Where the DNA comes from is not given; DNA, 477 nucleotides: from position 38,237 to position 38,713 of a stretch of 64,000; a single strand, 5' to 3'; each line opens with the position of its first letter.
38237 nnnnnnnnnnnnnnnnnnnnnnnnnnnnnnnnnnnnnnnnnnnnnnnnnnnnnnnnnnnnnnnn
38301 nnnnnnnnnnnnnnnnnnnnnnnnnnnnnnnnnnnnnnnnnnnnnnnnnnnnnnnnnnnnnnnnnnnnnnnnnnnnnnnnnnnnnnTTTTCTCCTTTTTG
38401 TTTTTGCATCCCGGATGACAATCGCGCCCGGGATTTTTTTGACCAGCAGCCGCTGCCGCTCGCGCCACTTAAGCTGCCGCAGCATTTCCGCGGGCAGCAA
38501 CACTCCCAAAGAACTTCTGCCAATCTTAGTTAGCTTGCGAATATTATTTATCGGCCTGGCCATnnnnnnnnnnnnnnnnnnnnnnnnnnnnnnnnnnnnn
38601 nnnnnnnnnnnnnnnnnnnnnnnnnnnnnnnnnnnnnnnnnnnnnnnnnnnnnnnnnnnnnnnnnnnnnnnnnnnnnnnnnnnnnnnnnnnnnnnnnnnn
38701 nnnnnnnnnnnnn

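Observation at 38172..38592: Unannotated 59-aa AbrB/SpoVT-like gene translationally coupled to a 69-aa membrane peptide: possible atypical toxin-antitoxin or regulator-effector pair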

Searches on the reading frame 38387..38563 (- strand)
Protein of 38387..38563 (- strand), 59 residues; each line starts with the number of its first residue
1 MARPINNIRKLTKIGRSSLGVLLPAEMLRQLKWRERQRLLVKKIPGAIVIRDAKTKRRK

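Call 3: search_protein_families(library=pfam, proteins=[window:38387-38563:-], max_evalue=1)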
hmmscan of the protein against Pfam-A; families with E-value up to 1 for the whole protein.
seq(59 aa): 1 family
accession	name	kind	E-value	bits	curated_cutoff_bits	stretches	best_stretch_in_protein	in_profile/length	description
PF04014.23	MazE_antitoxin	-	0.0012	19.1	24.7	1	13-53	2-43/48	Antidote-toxin recognition MazE, bacterial antitoxin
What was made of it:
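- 38384..38563 (-): 59-aa stand-alone AbrB/MazE/SpoVT-fold protein (NCBI A3H72_01215). It is very basic (18 K/R against 3 D/E) and ends in a short basic tail, AKTKRRK. Pfam PF04014 sub-threshold: call 3.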

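Call 4: search_protein_families(library=ncbifam, proteins=[window:38387-38563:-], max_evalue=1)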
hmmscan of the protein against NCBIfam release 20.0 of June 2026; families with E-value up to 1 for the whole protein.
seq(59 aa): 1 family
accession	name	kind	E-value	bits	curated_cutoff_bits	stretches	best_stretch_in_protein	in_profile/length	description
TIGR02609.1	doc_partner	hypoth_equivalog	0.0029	18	55.9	1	9-55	1-46/74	putative addiction module antidote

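Call 5: find_homologous_proteins(query=window:38387-38563:-, max_evalue=0.01)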
Query seq(59 aa) (59 aa): 4 proteins with E <= 0.01 among 4 candidates.
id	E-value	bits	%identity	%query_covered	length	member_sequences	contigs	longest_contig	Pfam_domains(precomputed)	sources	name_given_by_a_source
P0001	1.9e-28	114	100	100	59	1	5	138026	-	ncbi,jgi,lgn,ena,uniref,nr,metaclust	ncbi:MAG: hypothetical protein A3H72_01215 [Candidatus Doudnabacteria bacterium RIFCSPLOWO2_02_FULL_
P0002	2.5e-18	82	77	100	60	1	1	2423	-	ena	-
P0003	9.8e-17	77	67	100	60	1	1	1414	PF04014.24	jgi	-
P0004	2.2e-12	64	65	92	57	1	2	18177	-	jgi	jgi:antitoxin component of MazEF toxin-antitoxin module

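Call 7: find_encoding_contigs(protein=P0004, flank=4000, max_places=4)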
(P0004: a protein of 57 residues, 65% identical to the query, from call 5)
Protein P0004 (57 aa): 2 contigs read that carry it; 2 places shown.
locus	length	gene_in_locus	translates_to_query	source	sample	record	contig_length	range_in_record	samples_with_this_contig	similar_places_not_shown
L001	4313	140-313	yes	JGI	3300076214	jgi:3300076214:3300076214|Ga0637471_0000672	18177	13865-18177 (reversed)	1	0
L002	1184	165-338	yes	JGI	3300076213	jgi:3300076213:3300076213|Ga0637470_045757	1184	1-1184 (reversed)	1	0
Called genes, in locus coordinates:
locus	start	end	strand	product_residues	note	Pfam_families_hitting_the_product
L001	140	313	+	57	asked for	-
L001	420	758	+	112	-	PF02482:Ribosomal_S30AE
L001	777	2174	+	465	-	PF02784:Orn_Arg_deC_N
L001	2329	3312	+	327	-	PF01916:DS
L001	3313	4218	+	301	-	PF00491:Arginase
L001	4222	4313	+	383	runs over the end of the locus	PF03435:Sacchrp_dh_NADP, PF16653:Sacchrp_dh_C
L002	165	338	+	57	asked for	-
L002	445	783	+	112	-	PF02482:Ribosomal_S30AE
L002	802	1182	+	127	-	?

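Call 9: find_encoding_contigs(protein=P0002, flank=4000, max_places=4)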
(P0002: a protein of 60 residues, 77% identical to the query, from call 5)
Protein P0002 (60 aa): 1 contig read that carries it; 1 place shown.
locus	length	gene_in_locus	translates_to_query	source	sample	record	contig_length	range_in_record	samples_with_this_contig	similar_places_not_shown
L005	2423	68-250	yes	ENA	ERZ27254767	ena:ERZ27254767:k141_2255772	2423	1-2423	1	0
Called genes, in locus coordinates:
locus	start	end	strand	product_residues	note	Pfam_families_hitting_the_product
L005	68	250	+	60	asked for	-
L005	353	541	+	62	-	-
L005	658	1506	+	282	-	PF01116:F_bP_aldolase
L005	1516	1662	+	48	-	-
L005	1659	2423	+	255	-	?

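Call 13: find_encoding_contigs(protein=P0003, flank=4000, max_places=3)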
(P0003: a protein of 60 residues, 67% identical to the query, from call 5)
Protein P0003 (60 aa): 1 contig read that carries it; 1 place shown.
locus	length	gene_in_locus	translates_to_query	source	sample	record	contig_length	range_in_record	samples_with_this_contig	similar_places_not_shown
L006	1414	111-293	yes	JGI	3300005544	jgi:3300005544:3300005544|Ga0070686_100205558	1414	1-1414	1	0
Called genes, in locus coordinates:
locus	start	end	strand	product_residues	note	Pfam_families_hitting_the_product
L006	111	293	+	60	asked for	PF04014:MazE_antitoxin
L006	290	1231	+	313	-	PF02388:FemAB, PF13480:Acetyltransf_6, PF02388:FemAB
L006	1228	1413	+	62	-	?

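Call 23: find_related_loci(query=A1, collection=genome_contigs, flank=3000)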
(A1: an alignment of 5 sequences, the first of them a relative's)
Query A1 (59 aa) in genome_contigs; peptide patterns used: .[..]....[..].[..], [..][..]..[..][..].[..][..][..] (x = any residue, [..] = any of these).
52 stretches matched a pattern; 6 encode a relative of the query (tblastn E <= 1e-3); 6 distinct loci.
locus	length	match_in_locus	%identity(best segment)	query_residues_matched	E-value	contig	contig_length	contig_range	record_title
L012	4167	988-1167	80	1-59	9e-27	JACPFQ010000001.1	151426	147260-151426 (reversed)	MAG: Candidatus Doudnabacteria bacterium isolate NC_groundwater_365_Ag_B-0.1um_48_12 GD18-4_B1_scaffold_137395, whole ge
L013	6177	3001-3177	59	1-58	8e-21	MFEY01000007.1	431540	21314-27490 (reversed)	MAG: Candidatus Doudnabacteria bacterium RIFCSPHIGHO2_12_FULL_48_16 rifcsphigho2_12_scaffold_47, whole genome shotgun se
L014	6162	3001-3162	54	1-53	3e-17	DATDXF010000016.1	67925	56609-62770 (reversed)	MAG TPA_asm: Candidatus Paceibacterota bacterium isolate SMAG_U8131 k141_1488552, whole genome shotgun sequence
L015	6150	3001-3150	52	7-56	4e-16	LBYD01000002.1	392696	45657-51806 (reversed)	MAG: Candidatus Moranbacteria bacterium GW2011_GWC2_40_12 UT79_C0002, whole genome shotgun sequence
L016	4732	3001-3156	54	7-58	1e-14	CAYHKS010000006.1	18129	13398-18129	MAG TPA_asm: uncultured Candidatus Saccharibacteria bacterium isolate ERP119705_co13_489 genome assembly, contig: NODE_3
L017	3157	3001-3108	53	6-40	3e-10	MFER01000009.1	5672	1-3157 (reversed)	MAG: Candidatus Doudnabacteria bacterium RIFCSPHIGHO2_02_FULL_43_13b rifcsphigho2_02_scaffold_36381, whole genome shotgu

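Call 30: find_homologous_proteins(query=A3, max_evalue=0.001)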
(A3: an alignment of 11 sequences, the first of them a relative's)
Query A3 (11 sequences) (59 aa, profile of the alignment): 864 proteins with E <= 0.001 among 3167 candidates; the best 120 are listed.
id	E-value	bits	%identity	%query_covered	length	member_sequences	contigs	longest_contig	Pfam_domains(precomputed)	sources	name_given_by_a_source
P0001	4.6e-28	115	100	100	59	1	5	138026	-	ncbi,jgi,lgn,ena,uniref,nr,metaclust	ncbi:MAG: hypothetical protein A3H72_01215 [Candidatus Doudnabacteria bacterium RIFCSPLOWO2_02_FULL_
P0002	5.5e-28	114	77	100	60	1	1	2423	-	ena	-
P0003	3.5e-27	112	67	100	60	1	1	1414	PF04014.24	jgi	-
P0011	9.1e-26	107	55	100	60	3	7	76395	PF04014.24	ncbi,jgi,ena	ncbi:MAG TPA: AbrB/MazE/SpoVT family DNA-binding domain-containing protein [Candidatus Paceibacterot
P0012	1.7e-25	106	58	100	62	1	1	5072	-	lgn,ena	-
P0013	3.6e-25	105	59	98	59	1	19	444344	-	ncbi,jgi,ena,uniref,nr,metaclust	ncbi:MAG: hypothetical protein A3J07_03420 [Candidatus Doudnabacteria bacterium RIFCSPLOWO2_02_FULL_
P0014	3.6e-25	105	66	100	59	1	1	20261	PF04014.24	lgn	-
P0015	4.1e-25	105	56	100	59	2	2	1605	-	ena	-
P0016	5.0e-25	105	57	90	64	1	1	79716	PF04014.24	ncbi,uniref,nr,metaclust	ncbi:hypothetical protein A3C67_02715 [Candidatus Nomurabacteria bacterium RIFCSPHIGHO2_02_FULL_42_1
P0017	7.3e-25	104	68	100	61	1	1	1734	PF04014.24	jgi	jgi:bifunctional DNA-binding transcriptional regulator/antitoxin component of YhaV-PrlF toxin-antito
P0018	9.9e-25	104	68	100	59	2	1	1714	-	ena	-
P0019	1.0e-24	104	71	100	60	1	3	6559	-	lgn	-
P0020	1.1e-24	104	57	100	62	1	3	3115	-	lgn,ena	-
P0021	1.5e-24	103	57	100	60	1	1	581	PF04014.24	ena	-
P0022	1.7e-24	103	55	100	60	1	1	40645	PF04014.24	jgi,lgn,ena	-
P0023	1.7e-24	103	57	90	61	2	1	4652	PF04014.24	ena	-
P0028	2.5e-24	103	67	98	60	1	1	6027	PF04014.24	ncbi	-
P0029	2.7e-24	103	56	98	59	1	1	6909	PF04014.24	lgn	-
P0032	3.3e-24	102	57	100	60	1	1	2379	PF04014.24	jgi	jgi:hypothetical protein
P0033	3.5e-24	102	58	100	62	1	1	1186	PF04014.24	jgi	-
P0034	3.8e-24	102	65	92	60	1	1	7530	PF04014.24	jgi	jgi:bifunctional DNA-binding transcriptional regulator/antitoxin component of YhaV-PrlF toxin-antito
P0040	9.8e-24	101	51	88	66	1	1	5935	PF04014.24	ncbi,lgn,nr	ncbi:hypothetical protein K8Q98_01305 [Candidatus Nomurabacteria bacterium]|nr:hypothetical protein 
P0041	1.0e-23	101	55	83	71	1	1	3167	PF04014.24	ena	-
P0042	1.1e-23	101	58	90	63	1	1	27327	PF04014.24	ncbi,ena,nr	ncbi:MAG: hypothetical protein A3J76_01970 [Candidatus Moranbacteria bacterium RBG_13_45_13]|nr:MAG:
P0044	1.3e-23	100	70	97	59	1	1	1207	PF04014.24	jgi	jgi:bifunctional DNA-binding transcriptional regulator/antitoxin component of YhaV-PrlF toxin-antito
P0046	2.4e-23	100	64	97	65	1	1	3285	PF04014.24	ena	-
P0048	2.7e-23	99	52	85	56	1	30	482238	PF04014.24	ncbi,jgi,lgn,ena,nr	ncbi:MAG: hypothetical protein UX02_C0001G0337 [Candidatus Moranbacteria bacterium GW2011_GWC1_45_18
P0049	3.1e-23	99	52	100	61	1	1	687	PF04014.24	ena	-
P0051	4.5e-23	99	62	92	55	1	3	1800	PF04014.24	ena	-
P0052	5.1e-23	98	58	98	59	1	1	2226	PF04014.24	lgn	-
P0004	5.7e-23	98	65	92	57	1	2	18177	-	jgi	jgi:antitoxin component of MazEF toxin-antitoxin module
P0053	6.8e-23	98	60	95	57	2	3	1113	PF04014.24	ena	-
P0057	1.7e-22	97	50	100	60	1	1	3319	PF04014.24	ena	-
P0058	1.8e-22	97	56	92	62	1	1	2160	PF04014.24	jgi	jgi:bifunctional DNA-binding transcriptional regulator/antitoxin component of YhaV-PrlF toxin-antito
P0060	2.0e-22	97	64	85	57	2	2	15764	PF04014.24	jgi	jgi:antitoxin component of MazEF toxin-antitoxin module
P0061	2.1e-22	97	63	81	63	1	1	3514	PF04014.24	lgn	-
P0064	3.8e-22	96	49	83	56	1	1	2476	PF04014.24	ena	-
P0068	4.9e-22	95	50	90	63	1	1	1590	PF04014.24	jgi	jgi:bifunctional DNA-binding transcriptional regulator/antitoxin component of YhaV-PrlF toxin-antito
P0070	7.0e-22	95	47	83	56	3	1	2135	PF04014.24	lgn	-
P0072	1.0e-21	94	57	86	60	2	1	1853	PF04014.24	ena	-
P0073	1.5e-21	94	55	86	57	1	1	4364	PF04014.24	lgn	-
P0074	1.5e-21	94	66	100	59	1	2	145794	PF04014.24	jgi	jgi:antitoxin component of MazEF toxin-antitoxin module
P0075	1.7e-21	94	50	85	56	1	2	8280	PF04014.24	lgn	-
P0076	1.7e-21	94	61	86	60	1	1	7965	PF04014.24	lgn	-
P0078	1.8e-21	93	47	86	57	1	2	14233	PF04014.24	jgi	jgi:antitoxin component of MazEF toxin-antitoxin module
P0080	2.1e-21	93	51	86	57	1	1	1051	PF04014.24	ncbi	-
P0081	2.4e-21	93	59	86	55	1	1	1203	PF04014.24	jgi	jgi:bifunctional DNA-binding transcriptional regulator/antitoxin component of YhaV-PrlF toxin-antito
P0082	2.5e-21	93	53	93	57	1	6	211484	PF04014.24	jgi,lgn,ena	-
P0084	2.6e-21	93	57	86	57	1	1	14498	PF04014.24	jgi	jgi:hypothetical protein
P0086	3.4e-21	93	55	92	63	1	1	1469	PF04014.24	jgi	jgi:bifunctional DNA-binding transcriptional regulator/antitoxin component of YhaV-PrlF toxin-antito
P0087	3.5e-21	93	66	100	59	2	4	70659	PF04014.24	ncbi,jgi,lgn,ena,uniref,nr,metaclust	ncbi:MAG: hypothetical protein A2660_02865 [Candidatus Doudnabacteria bacterium RIFCSPHIGHO2_01_FULL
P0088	3.8e-21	92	65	86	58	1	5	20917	PF04014.24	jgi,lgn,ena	-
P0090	4.9e-21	92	54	85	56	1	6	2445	PF04014.24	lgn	-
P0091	5.1e-21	92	46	85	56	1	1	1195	PF04014.24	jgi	jgi:bifunctional DNA-binding transcriptional regulator/antitoxin component of YhaV-PrlF toxin-antito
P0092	5.2e-21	92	52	100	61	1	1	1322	PF04014.24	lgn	-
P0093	6.0e-21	92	50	85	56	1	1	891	PF04014.24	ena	-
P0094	6.2e-21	92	54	92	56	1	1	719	PF04014.24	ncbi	-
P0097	7.2e-21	92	54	85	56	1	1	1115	PF04014.24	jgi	-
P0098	7.8e-21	91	65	78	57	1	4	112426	PF04014.24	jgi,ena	jgi:bifunctional DNA-binding transcriptional regulator/antitoxin component of YhaV-PrlF toxin-antito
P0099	8.2e-21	91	48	85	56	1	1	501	PF04014.24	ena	-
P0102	1.2e-20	91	60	90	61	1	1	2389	PF04014.24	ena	-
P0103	1.2e-20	91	56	85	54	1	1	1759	PF04014.24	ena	-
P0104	1.2e-20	91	59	92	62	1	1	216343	PF04014.24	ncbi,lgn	-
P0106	1.3e-20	91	57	86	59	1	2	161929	PF04014.24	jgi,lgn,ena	jgi:hypothetical protein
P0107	1.4e-20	91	50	85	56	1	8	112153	PF04014.24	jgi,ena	jgi:bifunctional DNA-binding transcriptional regulator/antitoxin component of YhaV-PrlF toxin-antito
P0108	1.4e-20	91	50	92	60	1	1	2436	PF04014.24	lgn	-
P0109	1.5e-20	91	47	86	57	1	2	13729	PF04014.24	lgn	-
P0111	1.6e-20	91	54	85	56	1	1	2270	PF04014.24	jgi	jgi:antitoxin component of MazEF toxin-antitoxin module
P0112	1.7e-20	90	51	86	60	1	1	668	PF04014.24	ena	-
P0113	1.8e-20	90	56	85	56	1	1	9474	PF04014.24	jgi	-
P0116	2.0e-20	90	58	81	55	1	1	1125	PF04014.24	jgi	-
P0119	2.3e-20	90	53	80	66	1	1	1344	PF04014.24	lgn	-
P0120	2.4e-20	90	52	85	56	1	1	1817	PF04014.24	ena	-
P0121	2.4e-20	90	66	100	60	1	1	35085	-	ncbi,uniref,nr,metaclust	ncbi:MAG: hypothetical protein A2660_02440 [Candidatus Doudnabacteria bacterium RIFCSPHIGHO2_01_FULL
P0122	2.6e-20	90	48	81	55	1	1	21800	PF04014.24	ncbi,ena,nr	ncbi:MAG: hypothetical protein Q8L11_04680 [Candidatus Moranbacteria bacterium]|nr:hypothetical prot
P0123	2.6e-20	90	60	85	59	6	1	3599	PF04014.24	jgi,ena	jgi:bifunctional DNA-binding transcriptional regulator/antitoxin component of YhaV-PrlF toxin-antito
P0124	2.8e-20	90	49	86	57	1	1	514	PF04014.24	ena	-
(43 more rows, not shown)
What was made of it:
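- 38384..38563 (-): Family of 864 clusters: call 30.
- On AbrB/MazE/SpoVT superfamily (Pfam PF04014): NCBI names some of them 'AbrB/MazE/SpoVT family DNA-binding domain-containing protein' (call 30).
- On Type II antitoxin (MazE/VapB/PrlF-like): Family lengths are 54-80 aa, mostly 55-63 (call 30).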

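Call 31: find_encoding_contigs(protein=P0048, flank=3000, max_places=4)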
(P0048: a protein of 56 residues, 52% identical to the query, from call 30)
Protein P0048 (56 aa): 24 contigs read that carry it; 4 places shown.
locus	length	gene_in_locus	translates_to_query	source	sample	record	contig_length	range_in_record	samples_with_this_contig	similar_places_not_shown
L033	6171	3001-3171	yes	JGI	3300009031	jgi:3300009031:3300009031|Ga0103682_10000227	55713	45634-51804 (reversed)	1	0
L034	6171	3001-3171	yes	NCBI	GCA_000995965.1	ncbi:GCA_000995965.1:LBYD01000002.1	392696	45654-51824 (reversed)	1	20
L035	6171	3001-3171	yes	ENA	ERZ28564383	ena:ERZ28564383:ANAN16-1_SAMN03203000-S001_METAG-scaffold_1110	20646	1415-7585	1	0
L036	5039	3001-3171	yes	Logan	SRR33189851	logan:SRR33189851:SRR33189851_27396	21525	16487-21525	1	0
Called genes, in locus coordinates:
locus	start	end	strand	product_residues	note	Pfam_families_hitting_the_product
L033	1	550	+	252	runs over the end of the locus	-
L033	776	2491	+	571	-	PF00764:Arginosuc_synth, PF06508:QueC (weak), PF20979:Arginosuc_syn_C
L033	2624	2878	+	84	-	PF09851:SHOCT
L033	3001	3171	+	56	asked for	PF04014:MazE_antitoxin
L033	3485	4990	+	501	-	PF10967:DUF2769, PF01645:Glu_synthase, PF01070:FMN_dh, PF00478:IMPDH, PF03060:NMO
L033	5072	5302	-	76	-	PF10967:DUF2769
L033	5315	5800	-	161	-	PF13473:Cupredoxin_1 (weak)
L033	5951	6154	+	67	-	-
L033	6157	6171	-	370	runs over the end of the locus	PF00149:Metallophos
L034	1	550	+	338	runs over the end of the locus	-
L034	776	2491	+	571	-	PF00764:Arginosuc_synth, PF06508:QueC (weak), PF20979:Arginosuc_syn_C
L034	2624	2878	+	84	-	PF09851:SHOCT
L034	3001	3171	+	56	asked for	PF04014:MazE_antitoxin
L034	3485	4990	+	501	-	PF10967:DUF2769, PF01645:Glu_synthase, PF01070:FMN_dh, PF00478:IMPDH, PF03060:NMO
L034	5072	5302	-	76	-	PF10967:DUF2769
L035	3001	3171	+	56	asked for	PF04014:MazE_antitoxin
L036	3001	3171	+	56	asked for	PF04014:MazE_antitoxin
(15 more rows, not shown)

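Call 32: find_encoding_contigs(protein=P0087, flank=3000, max_places=3)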
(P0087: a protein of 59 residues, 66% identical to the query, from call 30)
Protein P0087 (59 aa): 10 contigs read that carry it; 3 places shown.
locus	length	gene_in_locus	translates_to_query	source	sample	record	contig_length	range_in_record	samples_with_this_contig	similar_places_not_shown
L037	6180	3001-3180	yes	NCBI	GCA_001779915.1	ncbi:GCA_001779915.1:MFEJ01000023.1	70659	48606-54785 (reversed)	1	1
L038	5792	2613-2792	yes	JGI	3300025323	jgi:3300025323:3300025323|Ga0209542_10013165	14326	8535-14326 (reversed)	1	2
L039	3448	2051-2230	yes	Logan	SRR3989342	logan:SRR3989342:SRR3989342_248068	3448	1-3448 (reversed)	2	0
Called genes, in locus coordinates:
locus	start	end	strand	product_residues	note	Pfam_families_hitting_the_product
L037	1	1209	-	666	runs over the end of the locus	PF00270:DEAD (faint), PF04851:ResIII, PF17757:UvrB_inter, PF27431:UvrB_3rd, PF00271:Helicase_C, PF12344:UvrB, PF02151:UVR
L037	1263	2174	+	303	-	-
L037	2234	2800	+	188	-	PF01330:RuvA_N, PF00633:HHH (faint), PF14520:HHH_5, PF07499:RuvA_C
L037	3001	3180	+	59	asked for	PF04014:MazE_antitoxin (weak)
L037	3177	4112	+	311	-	PF02388:FemAB, PF13480:Acetyltransf_6, PF02388:FemAB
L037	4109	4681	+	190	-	PF18306:LDcluster4, PF03641:Lysine_decarbox (weak)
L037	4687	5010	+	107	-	PF00814:TsaD (weak)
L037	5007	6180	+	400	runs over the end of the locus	PF05977:MFS_3, PF07690:MFS_1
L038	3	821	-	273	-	?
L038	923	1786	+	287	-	-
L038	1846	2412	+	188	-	PF01330:RuvA_N, PF00633:HHH (faint), PF14520:HHH_5, PF07499:RuvA_C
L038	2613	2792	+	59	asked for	PF04014:MazE_antitoxin (weak)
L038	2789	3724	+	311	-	PF02388:FemAB, PF13480:Acetyltransf_6, PF02388:FemAB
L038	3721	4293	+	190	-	PF18306:LDcluster4, PF03641:Lysine_decarbox (weak)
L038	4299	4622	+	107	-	PF00814:TsaD (weak)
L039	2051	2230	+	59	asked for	PF04014:MazE_antitoxin (weak)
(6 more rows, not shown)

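Call 33: find_encoding_contigs(protein=P0121, flank=3000, max_places=3)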
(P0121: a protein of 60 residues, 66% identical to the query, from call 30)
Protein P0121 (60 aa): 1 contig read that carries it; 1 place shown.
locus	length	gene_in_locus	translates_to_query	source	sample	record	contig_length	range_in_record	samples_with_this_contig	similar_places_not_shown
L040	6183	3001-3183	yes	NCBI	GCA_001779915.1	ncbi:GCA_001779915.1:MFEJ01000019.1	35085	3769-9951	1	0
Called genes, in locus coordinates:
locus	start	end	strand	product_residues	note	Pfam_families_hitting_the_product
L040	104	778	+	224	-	PF00687:Ribosomal_L1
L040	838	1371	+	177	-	-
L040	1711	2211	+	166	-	PF00877:NLPC_P60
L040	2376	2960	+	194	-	PF22769:DCD, PF00692:dUTPase (weak)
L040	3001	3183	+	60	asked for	-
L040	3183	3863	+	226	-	PF02223:Thymidylate_kin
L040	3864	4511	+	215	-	-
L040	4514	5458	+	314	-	PF00303:Thymidylat_synt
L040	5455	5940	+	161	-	PF00186:DHFR_1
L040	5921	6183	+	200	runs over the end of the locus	PF12917:YfbR-like (weak), PF13023:HD_3, PF01966:HD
